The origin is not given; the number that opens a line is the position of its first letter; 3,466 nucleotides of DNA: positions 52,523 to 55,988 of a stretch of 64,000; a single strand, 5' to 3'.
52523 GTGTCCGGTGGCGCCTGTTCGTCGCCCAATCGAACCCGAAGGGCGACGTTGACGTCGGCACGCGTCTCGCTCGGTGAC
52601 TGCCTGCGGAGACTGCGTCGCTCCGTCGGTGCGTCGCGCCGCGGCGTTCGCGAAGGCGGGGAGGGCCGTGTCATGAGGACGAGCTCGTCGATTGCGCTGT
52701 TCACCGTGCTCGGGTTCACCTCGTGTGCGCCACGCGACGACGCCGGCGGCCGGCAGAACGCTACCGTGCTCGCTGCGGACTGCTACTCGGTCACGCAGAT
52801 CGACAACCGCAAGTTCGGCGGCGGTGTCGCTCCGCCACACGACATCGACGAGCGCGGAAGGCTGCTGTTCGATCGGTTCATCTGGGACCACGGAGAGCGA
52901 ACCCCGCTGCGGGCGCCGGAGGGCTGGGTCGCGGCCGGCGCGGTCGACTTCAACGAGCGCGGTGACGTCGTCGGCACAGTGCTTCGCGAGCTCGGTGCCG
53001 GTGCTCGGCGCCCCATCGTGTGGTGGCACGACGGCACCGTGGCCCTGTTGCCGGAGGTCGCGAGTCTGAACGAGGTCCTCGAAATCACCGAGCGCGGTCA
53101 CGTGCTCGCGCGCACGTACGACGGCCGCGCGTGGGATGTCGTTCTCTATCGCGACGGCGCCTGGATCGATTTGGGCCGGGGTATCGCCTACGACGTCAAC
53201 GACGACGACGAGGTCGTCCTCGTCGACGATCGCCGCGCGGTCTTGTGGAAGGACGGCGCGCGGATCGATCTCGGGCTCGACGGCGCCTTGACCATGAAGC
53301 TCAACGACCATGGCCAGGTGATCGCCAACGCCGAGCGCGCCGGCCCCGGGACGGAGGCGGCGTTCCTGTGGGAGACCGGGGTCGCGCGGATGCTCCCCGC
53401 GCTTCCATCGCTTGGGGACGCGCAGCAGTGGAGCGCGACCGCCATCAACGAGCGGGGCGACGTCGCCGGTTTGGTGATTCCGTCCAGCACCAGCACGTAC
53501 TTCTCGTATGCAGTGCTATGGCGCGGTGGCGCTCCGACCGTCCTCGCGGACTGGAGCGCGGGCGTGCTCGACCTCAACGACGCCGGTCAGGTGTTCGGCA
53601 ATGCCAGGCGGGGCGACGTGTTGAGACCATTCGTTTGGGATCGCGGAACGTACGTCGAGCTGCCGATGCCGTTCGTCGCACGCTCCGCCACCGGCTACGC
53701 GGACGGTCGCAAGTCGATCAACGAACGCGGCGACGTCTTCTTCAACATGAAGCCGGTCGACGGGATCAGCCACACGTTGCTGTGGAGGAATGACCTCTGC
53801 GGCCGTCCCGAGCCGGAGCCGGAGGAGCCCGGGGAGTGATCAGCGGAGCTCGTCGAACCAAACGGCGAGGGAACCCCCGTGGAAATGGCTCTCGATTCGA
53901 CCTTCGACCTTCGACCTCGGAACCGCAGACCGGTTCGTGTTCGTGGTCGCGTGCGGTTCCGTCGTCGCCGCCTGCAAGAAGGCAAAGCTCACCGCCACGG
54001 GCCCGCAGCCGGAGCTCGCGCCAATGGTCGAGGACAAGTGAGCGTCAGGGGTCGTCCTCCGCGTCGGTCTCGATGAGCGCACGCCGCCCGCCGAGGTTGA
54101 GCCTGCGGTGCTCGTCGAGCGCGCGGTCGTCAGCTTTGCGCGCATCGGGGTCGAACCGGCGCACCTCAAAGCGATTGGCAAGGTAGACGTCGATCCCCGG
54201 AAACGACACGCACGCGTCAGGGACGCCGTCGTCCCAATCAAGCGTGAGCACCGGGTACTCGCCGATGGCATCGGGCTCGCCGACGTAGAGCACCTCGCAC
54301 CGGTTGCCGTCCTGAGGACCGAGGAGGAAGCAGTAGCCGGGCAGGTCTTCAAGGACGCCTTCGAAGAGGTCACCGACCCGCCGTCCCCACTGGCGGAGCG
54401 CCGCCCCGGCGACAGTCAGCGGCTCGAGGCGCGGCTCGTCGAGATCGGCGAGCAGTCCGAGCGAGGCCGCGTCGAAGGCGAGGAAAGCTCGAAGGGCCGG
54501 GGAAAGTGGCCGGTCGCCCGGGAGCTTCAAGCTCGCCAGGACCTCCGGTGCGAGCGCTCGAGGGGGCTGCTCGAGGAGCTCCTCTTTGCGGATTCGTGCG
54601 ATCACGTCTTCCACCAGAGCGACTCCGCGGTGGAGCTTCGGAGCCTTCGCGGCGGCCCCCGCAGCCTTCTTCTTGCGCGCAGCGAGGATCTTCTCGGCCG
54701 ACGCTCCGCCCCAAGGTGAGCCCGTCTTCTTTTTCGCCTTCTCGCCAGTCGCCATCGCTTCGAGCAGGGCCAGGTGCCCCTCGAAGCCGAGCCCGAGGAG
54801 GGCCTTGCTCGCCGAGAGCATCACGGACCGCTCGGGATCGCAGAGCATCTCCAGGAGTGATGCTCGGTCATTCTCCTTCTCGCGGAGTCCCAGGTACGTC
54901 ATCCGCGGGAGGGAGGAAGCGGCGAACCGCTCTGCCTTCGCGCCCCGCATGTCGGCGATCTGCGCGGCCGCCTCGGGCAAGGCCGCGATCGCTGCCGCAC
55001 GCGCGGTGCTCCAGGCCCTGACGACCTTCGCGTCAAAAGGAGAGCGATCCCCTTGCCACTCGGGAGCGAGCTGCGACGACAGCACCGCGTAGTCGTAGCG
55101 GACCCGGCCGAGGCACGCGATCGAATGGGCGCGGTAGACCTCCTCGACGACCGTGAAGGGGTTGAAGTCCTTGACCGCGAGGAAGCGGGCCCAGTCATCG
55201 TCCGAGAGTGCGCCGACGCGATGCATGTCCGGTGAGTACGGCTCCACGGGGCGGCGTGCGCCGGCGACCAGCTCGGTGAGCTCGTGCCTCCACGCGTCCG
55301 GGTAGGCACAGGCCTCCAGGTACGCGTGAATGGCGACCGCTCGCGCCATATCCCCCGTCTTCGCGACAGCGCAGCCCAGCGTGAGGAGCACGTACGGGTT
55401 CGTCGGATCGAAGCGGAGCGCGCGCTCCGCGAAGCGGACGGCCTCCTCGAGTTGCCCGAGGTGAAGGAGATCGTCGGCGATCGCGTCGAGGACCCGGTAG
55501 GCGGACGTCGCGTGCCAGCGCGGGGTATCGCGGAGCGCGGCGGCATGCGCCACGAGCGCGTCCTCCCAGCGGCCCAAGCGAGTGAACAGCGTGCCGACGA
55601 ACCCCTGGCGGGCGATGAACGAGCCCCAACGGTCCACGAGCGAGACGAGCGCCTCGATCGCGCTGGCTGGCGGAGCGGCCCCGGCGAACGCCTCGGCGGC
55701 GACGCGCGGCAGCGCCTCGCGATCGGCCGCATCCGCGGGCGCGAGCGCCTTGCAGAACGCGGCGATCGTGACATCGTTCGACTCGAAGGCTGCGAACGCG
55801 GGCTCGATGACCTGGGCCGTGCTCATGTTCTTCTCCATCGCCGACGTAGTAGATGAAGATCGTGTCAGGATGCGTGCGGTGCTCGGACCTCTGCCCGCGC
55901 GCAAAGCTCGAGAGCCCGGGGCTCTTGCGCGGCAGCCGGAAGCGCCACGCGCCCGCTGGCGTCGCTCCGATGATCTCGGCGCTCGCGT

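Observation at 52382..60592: Three direct copies of a 41-52 bp hairpin element, each just upstream of a minus-strand start codon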

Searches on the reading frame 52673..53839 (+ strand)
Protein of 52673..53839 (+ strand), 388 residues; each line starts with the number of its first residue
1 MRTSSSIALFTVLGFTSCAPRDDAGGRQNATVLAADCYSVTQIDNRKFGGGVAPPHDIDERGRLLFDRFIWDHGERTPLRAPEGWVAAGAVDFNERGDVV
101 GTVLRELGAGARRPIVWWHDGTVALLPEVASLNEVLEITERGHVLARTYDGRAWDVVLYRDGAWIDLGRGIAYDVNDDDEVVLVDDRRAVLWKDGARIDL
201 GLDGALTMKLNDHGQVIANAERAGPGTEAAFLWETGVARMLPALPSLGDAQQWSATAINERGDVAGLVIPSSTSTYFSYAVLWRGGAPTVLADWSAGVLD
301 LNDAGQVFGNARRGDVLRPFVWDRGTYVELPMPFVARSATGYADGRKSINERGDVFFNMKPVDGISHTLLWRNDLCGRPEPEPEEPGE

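Call 15: search_protein_families(library=pfam, max_evalue=0.01, proteins=[window:52673-53836:+])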
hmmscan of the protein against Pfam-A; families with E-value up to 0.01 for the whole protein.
seq(388 aa): 0 families

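Call 54: find_encoding_contigs(protein=window:52673-53839:+, flank=10000, max_places=10)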
Protein window:52673-53839:+ (388 aa): 1 contig read that carries it; 1 place shown.
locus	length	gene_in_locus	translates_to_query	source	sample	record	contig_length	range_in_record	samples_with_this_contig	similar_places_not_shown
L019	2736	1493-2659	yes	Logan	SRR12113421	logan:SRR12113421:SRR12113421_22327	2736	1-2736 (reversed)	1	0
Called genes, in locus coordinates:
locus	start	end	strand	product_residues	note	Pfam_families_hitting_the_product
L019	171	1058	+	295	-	PF05685:Uma2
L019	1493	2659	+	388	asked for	-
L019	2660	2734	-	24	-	?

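Call 60: search_protein_families(library=ncbifam, max_evalue=0.01, proteins=[window:52673-53839:+])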
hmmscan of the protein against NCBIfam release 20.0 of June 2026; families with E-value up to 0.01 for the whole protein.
window:52673-53839:+ (388 aa): 1 family
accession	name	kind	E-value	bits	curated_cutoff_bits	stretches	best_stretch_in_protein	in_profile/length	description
TIGR02913.1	HAF_rpt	repeat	3.8e-05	23.6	22.65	0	186-201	20-35/39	HAF repeat protein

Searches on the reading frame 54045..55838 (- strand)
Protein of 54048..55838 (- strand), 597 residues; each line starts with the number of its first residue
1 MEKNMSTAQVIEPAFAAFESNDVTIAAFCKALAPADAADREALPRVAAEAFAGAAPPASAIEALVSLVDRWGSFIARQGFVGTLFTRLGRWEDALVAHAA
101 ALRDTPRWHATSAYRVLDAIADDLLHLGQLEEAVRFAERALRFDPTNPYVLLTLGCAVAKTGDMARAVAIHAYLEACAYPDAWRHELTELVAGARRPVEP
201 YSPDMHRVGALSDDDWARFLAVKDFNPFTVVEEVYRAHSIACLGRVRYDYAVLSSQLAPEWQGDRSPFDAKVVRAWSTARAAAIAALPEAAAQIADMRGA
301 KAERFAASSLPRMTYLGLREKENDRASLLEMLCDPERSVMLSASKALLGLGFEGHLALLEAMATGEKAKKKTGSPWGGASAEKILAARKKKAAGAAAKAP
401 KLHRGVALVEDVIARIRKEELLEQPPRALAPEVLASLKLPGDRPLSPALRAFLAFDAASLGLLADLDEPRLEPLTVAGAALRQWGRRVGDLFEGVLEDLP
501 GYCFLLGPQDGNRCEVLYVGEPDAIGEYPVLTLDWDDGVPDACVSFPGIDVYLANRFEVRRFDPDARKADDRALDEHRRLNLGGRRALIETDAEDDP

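Call 15: search_protein_families(library=pfam, max_evalue=0.01, proteins=[window:54048-55838:-])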
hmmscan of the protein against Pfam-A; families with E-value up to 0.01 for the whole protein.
seq(597 aa): 7 families
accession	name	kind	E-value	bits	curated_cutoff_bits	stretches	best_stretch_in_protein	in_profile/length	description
PF07719.23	TPR_2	-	3.7e-06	27.1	27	1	116-147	3-34/34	Tetratricopeptide repeat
PF13414.12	TPR_11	-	2.3e-05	24.4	26.8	1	124-162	4-42/42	TPR repeat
PF00515.34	TPR_1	-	0.00038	20.6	27.8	0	124-147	11-34/34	Tetratricopeptide repeat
PF13424.12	TPR_12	-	0.00053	20.6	30.1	1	81-143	9-74/77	Tetratricopeptide repeat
PF13176.12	TPR_7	-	0.00079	19.8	27.9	0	120-148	5-35/36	Tetratricopeptide repeat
PF13428.12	TPR_14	-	0.0012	19.7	23.5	1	116-154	3-41/44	Tetratricopeptide repeat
PF14559.12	TPR_19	-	0.0022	18.7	25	1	124-170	1-47/68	Tetratricopeptide repeat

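Call 60: search_protein_families(library=ncbifam, max_evalue=0.01, proteins=[window:54045-55826:-])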
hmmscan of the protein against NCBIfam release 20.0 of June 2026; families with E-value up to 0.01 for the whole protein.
window:54045-55826:- (593 aa): 2 families
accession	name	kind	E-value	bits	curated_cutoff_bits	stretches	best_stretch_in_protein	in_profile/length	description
NF040959.1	MamA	equivalog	6.3e-05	22.5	200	1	120-167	47-94/204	magnetosome protein MamA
TIGR02917.1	PEP_TPR_lipo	equivalog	0.0019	16.1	312.2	1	128-165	821-858/899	XrtA/PEP-CTERM system TPR-repeat protein PrsT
